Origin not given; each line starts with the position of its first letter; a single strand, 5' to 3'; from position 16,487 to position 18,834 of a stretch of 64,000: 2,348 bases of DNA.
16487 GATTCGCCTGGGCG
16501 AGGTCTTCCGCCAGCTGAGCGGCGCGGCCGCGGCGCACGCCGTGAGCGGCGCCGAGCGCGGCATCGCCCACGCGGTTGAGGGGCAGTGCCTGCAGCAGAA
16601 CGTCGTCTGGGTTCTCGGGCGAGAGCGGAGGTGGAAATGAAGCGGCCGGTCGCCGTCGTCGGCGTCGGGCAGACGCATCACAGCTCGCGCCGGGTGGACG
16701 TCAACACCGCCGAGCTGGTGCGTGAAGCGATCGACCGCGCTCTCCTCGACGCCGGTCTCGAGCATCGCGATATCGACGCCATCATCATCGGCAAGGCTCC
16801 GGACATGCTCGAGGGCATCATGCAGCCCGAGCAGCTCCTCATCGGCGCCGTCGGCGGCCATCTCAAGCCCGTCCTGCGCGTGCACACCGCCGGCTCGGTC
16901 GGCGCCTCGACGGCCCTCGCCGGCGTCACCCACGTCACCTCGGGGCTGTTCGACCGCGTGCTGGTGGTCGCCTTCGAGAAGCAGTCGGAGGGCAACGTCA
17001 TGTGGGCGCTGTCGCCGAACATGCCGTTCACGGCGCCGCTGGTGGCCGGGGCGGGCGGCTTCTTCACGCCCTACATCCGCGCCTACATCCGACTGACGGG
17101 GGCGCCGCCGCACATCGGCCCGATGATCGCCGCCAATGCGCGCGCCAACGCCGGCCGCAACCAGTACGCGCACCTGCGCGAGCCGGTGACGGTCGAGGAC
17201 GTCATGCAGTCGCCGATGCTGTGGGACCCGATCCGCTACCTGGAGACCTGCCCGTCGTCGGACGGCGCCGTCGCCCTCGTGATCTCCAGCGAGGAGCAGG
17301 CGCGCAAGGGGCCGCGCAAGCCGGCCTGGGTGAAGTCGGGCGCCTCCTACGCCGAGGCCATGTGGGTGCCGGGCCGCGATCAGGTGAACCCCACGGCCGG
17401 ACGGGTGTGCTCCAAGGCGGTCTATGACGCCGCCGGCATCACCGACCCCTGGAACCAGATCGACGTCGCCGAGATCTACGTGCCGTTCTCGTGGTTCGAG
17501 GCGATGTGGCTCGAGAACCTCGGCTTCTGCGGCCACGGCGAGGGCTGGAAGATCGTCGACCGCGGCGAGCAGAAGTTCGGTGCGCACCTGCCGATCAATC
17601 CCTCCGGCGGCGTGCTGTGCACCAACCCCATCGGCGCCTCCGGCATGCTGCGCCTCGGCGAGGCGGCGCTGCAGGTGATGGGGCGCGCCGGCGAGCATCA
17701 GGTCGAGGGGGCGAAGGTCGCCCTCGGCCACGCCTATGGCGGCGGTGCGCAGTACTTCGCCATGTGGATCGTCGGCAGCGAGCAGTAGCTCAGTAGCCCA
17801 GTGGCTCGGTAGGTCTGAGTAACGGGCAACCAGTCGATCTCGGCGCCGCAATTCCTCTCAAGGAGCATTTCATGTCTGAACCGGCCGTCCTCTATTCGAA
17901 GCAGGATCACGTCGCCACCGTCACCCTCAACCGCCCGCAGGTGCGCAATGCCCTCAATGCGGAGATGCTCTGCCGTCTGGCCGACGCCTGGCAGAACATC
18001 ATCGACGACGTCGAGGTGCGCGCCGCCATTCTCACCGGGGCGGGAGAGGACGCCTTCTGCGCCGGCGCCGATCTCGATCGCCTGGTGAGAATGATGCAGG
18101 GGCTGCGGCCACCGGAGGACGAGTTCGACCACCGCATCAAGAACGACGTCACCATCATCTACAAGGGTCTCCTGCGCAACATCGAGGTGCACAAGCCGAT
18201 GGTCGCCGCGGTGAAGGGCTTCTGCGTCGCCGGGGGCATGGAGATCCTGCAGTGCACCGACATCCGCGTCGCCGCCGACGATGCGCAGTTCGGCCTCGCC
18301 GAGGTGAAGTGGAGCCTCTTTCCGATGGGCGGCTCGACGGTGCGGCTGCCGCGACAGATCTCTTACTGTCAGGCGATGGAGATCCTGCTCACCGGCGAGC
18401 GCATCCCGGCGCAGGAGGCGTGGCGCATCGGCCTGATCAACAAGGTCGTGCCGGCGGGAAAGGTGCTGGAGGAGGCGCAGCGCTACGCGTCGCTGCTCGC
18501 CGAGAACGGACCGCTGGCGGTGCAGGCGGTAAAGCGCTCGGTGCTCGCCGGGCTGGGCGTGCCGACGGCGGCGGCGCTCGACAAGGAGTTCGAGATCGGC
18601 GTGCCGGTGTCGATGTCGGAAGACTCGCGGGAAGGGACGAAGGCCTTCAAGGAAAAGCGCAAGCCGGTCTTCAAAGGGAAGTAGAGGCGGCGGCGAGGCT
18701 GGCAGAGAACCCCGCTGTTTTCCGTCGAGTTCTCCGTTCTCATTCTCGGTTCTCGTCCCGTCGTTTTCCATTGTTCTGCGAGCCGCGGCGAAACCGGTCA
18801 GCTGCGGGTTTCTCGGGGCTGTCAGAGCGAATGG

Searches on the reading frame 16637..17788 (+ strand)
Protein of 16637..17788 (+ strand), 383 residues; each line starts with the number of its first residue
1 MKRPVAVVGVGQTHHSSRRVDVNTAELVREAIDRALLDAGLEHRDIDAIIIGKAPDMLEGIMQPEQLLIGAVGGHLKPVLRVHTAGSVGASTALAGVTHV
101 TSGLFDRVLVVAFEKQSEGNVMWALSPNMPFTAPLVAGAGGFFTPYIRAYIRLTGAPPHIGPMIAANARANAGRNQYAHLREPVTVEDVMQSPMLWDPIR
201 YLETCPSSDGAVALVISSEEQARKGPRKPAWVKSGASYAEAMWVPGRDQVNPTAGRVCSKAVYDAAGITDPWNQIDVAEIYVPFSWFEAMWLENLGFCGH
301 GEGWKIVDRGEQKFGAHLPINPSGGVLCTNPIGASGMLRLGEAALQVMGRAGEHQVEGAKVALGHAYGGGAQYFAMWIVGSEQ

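Call 8: search_protein_families(library=pfam, proteins=[window:16637-17785:+])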
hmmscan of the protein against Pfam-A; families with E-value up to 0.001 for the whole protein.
seq(383 aa): 2 families
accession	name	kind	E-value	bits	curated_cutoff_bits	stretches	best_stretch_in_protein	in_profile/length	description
PF22691.2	Thiolase_C_1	-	2.3e-33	115.4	28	1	249-379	14-142/144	Thiolase C-terminal domain-like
PF00108.29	Thiolase_N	-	7.9e-07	29.1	26.4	1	5-119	1-118/260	Thiolase, N-terminal domain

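Call 21: search_solved_structures(query=window:16637-17788:+, max_evalue=0.00001)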
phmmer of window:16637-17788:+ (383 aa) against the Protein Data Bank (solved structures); distinct sequences matched with E-value up to 0.00001: 18.
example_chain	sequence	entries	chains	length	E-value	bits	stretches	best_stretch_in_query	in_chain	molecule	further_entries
6hsj_A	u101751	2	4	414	3.7e-36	128.3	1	3-380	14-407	SCP2-thiolase (type-1)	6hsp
6hrv_A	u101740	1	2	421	4e-36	128.2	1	3-380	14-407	SCP2-thiolase (type-1)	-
4yzo_A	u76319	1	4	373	7.1e-36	127.3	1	5-380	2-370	Putative acyl-CoA acyltransferase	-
7yvy_A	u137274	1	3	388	2.7e-34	122.2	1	4-372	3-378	Acetyl-CoA acetyltransferase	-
7pxp_C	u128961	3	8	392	5.8e-33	117.8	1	2-371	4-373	Benzoylsuccinyl-CoA thiolase subunit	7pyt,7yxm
6esq_A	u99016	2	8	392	5.4e-31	111.3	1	3-348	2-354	acetoacetyl-CoA thiolase | Acetyl-CoA acetyltransferase thiolase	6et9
4u4e_A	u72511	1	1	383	1.4e-25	93.5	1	5-371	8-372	Thiolase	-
6ok1_A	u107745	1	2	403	2.7e-21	79.3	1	5-350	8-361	Lipid-transfer protein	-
9myr_A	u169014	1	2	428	1.3e-18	70.5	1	164-367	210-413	Nonspecific lipid-transfer protein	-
4bia_A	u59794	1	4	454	7e-15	58.2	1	163-359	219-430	3-KETOACYL-COA THIOLASE, PUTATIVE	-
4bi9_A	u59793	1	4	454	1.3e-14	57.3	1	163-359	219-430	3-KETOACYL-COA THIOLASE, PUTATIVE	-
5m3k_C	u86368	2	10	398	1.5e-13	53.9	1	257-378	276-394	2,4-diacetylphloroglucinol biosynthesis protein PhlC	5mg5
9skm_I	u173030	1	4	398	3.2e-11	46.2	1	256-378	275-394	2,4-diacetylphloroglucinol biosynthesis protein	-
9skh_I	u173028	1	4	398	7.3e-11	45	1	256-378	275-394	2,4-diacetylphloroglucinol biosynthesis protein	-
3zbl_A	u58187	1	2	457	1.6e-10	43.9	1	77-365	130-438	3-KETOACYL-COA THIOLASE-LIKE PROTEIN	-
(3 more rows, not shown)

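Call 34: search_protein_families(library=ncbifam, max_evalue=0.00001, proteins=[window:16637-17788:+])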
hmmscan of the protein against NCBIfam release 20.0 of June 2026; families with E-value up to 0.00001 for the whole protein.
window:16637-17788:+ (383 aa): 18 families
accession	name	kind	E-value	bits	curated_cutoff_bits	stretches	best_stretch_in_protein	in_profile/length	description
NF006180.0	PRK08313.1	subfamily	1.4e-179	596.9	514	1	2-382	3-385/389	thiolase domain-containing protein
NF004721.0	PRK06065.1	equivalog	7.3e-63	212.7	455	1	2-368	9-380/393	thiolase domain-containing protein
NF004720.0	PRK06064.1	subfamily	1.1e-58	198.9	420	1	3-381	2-387/389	thiolase domain-containing protein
NF004810.0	PRK06157.1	equivalog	1.1e-53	182.9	403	1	2-378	6-394/400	acetyl-CoA acetyltransferase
NF004982.0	PRK06365.1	equivalog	2.2e-48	165.4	695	2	1-244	14-262/430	thiolase domain-containing protein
NF004811.0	PRK06158.1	subfamily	5.1e-48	164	421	1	5-378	10-377/384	acetyl-CoA acetyltransferase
NF006102.0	PRK08256.1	subfamily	1.1e-47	163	436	1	1-371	1-384/394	lipid-transfer protein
NF009228.0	PRK12578.1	subfamily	1.6e-46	158.7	485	1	1-375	1-381/387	thiolase domain-containing protein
NF053570.1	AcCoTHIOL_METTL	equivalog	1.6e-43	149.1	600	1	3-381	2-383/385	acetyl-CoA acetyltransferase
NF004715.0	PRK06059.1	equivalog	7.3e-43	147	424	1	2-368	3-387/399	lipid-transfer protein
NF005704.0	PRK07516.1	subfamily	4.1e-40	137.9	412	1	6-371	5-377/389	thiolase domain-containing protein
NF004722.0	PRK06066.1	equivalog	1.4e-39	136.2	516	1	4-367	5-370/385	thiolase domain-containing protein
NF005892.0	PRK07855.1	subfamily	7.4e-39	133.7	469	1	4-363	7-373/390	lipid-transfer protein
NF006010.0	PRK08142.1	subfamily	2.4e-36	125.4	462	1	10-370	10-373/388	thiolase domain-containing protein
NF053628.1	BnzsclthlBbsBGT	equivalog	2.3e-34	118.9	750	1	2-371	4-372/389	benzoylsuccinyl-CoA thiolase subunit BbsB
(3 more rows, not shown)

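Call 40: find_encoding_contigs(protein=window:16637-17788:+, flank=2000, max_places=3)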
Protein window:16637-17788:+ (383 aa): no gene with exactly this product is on record in the collection.

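Call 51: search_solved_structures(query=window:16637-17788:+, max_evalue=1e-20, show_alignments=5)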
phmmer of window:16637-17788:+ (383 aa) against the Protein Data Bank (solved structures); distinct sequences matched with E-value up to 1e-20: 8.
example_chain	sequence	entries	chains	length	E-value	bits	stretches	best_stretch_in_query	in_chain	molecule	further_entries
6hsj_A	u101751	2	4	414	3.7e-36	128.3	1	3-380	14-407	SCP2-thiolase (type-1)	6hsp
6hrv_A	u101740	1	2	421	4e-36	128.2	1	3-380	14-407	SCP2-thiolase (type-1)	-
4yzo_A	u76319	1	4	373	7.1e-36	127.3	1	5-380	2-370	Putative acyl-CoA acyltransferase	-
7yvy_A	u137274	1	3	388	2.7e-34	122.2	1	4-372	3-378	Acetyl-CoA acetyltransferase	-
7pxp_C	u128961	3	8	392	5.8e-33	117.8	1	2-371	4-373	Benzoylsuccinyl-CoA thiolase subunit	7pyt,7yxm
6esq_A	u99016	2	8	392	5.4e-31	111.3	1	3-348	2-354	acetoacetyl-CoA thiolase | Acetyl-CoA acetyltransferase thiolase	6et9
4u4e_A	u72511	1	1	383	1.4e-25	93.5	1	5-371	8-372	Thiolase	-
6ok1_A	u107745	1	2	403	2.7e-21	79.3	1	5-350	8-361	Lipid-transfer protein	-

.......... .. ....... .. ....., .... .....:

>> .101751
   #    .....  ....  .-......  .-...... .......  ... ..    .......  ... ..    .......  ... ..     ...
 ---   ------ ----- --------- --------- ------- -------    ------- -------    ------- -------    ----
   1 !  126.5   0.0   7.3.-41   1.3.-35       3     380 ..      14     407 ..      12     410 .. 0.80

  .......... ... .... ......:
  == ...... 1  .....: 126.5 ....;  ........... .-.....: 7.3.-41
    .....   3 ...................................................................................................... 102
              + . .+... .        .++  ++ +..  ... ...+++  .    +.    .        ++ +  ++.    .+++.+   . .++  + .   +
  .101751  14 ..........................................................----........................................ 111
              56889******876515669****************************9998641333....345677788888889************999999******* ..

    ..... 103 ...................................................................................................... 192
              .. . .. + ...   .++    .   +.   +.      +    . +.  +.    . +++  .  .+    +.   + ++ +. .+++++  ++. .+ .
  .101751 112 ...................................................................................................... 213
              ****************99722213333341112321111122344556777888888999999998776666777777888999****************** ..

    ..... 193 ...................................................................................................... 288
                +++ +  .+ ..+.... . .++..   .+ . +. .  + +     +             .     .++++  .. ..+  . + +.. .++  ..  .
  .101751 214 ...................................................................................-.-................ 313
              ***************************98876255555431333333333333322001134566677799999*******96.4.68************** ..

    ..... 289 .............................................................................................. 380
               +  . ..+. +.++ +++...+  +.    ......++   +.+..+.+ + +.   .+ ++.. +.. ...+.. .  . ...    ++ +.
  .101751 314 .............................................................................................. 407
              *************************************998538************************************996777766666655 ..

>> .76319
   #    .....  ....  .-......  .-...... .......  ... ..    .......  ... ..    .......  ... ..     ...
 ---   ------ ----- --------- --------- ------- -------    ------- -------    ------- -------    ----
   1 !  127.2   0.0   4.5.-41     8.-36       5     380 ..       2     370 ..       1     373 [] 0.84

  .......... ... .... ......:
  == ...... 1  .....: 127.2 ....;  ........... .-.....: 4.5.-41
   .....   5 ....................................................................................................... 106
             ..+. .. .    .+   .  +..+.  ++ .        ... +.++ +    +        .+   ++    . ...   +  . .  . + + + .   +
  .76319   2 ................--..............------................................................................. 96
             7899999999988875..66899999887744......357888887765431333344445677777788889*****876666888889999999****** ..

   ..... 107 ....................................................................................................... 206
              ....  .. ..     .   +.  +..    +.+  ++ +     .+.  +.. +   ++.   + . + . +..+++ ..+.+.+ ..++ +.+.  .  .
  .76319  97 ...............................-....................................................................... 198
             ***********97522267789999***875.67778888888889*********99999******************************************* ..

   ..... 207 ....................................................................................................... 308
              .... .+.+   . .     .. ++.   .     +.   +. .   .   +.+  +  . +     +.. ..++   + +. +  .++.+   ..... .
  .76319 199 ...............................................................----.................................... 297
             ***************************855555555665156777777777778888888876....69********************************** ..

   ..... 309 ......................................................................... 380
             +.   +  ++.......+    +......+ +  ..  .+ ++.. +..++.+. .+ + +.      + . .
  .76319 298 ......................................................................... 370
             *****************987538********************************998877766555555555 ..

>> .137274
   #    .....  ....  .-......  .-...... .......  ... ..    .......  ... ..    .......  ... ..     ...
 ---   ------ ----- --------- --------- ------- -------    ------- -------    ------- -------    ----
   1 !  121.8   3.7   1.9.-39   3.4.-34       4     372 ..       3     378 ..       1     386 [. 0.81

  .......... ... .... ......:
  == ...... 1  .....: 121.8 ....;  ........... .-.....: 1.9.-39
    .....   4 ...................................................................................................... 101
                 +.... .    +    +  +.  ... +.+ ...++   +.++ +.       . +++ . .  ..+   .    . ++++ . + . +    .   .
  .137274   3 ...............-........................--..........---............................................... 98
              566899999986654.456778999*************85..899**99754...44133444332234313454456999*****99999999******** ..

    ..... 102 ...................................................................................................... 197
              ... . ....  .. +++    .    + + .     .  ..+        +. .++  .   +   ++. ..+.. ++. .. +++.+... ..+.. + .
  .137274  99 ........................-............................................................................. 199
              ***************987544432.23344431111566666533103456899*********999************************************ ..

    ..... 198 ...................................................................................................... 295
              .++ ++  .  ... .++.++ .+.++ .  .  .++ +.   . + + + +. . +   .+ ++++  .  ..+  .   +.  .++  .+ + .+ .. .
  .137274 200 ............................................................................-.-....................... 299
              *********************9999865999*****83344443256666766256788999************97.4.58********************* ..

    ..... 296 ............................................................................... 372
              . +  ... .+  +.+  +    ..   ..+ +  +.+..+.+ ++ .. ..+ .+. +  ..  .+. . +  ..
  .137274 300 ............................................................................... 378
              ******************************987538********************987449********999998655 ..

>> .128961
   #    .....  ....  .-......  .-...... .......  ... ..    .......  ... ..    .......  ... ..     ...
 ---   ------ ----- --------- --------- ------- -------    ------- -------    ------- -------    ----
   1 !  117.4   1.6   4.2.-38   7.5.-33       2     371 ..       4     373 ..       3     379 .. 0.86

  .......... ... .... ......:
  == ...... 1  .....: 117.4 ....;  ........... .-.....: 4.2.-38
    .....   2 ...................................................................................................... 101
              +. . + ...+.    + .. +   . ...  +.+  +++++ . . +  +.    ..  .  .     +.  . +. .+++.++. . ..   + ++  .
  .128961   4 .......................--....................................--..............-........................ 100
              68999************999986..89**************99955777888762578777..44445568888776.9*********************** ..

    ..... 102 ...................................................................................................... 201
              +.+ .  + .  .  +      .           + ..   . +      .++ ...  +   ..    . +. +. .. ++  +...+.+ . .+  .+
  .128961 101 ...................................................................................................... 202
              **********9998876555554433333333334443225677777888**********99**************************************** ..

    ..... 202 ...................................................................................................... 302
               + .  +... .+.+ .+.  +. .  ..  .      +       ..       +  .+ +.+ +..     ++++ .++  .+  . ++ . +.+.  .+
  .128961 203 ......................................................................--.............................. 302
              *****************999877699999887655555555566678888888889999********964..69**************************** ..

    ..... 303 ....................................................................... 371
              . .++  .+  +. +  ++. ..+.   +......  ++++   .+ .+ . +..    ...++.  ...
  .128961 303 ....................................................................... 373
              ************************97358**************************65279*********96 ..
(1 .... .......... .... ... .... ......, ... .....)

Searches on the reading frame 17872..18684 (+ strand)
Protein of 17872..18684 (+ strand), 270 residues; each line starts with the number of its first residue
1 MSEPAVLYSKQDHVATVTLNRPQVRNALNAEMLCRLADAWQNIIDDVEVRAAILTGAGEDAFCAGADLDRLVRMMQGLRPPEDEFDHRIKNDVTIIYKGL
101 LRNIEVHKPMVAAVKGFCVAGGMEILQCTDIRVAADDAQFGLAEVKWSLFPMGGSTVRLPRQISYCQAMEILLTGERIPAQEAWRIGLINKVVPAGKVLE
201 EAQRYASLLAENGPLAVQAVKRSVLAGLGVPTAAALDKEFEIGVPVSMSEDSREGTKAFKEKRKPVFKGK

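Call 8: search_protein_families(library=pfam, proteins=[window:17872-18684:+])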
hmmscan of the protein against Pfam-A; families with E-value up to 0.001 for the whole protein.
window:17872-18684:+ (270 aa): 2 families
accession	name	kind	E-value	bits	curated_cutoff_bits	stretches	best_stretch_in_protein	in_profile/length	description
PF00378.25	ECH_1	-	1.1e-59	202.2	27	1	11-269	3-250/251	Enoyl-CoA hydratase/isomerase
PF16113.10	ECH_2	-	1.3e-32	114.1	27.2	1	15-197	2-176/335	Enoyl-CoA hydratase/isomerase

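Call 34: search_protein_families(library=ncbifam, max_evalue=0.00001, proteins=[window:17872-18684:+])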
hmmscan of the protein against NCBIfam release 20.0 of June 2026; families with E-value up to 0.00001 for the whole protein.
window:17872-18684:+ (270 aa): 72 families (the best 25 are shown)
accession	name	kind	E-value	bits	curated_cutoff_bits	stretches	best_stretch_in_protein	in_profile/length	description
NF005864.0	PRK07799.1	equivalog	1.4e-93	313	316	1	3-269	7-265/266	crotonase/enoyl-CoA hydratase family protein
NF051848.1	EnCoAHydtEchA19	equivalog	4.2e-92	308.3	400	1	6-270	2-258/258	enoyl-CoA hydratase EchA19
NF006100.0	PRK08252.1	subfamily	1.8e-65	221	282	1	4-270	3-254/254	crotonase/enoyl-CoA hydratase family protein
NF042430.2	EnCoAhydt_DpgD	equivalog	4.3e-65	219.7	400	1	8-269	1-257/258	enoyl-CoA-hydratase DpgD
NF005802.0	PRK07657.1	equivalog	6.5e-60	202.8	363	1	9-270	9-260/260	enoyl-CoA hydratase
NF005126.0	PRK06563.1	subfamily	3.9e-57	193.6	261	1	3-270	6-263/263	crotonase/enoyl-CoA hydratase family protein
NF004475.0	PRK05809.1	subfamily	1.4e-54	185.3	394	1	5-270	5-260/260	short-chain-enoyl-CoA hydratase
NF006007.0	PRK08138.1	subfamily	1.6e-54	185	355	1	8-270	12-261/261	enoyl-CoA hydratase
NF004781.0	PRK06127.1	subfamily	2e-54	185.1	291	1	5-270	12-269/269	enoyl-CoA hydratase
NF007239.0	PRK09674.1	equivalog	1.7e-53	181.7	371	1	3-270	3-257/257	2,3-dehydroadipyl-CoA hydratase PaaF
NF006108.0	PRK08259.1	equivalog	5.7e-53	180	273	1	5-261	4-246/256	crotonase/enoyl-CoA hydratase family protein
NF004634.0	PRK05980.1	equivalog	2e-52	178.2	375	1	5-269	4-262/263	crotonase/enoyl-CoA hydratase family protein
NF004517.0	PRK05862.1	equivalog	3.1e-50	171.1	396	1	1-268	1-255/257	enoyl-CoA hydratase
NF004840.0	PRK06190.1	equivalog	7e-48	163.5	253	1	2-245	2-234/260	enoyl-CoA hydratase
NF006008.0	PRK08139.1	equivalog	1.7e-47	162.2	313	1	3-269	10-265/266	enoyl-CoA hydratase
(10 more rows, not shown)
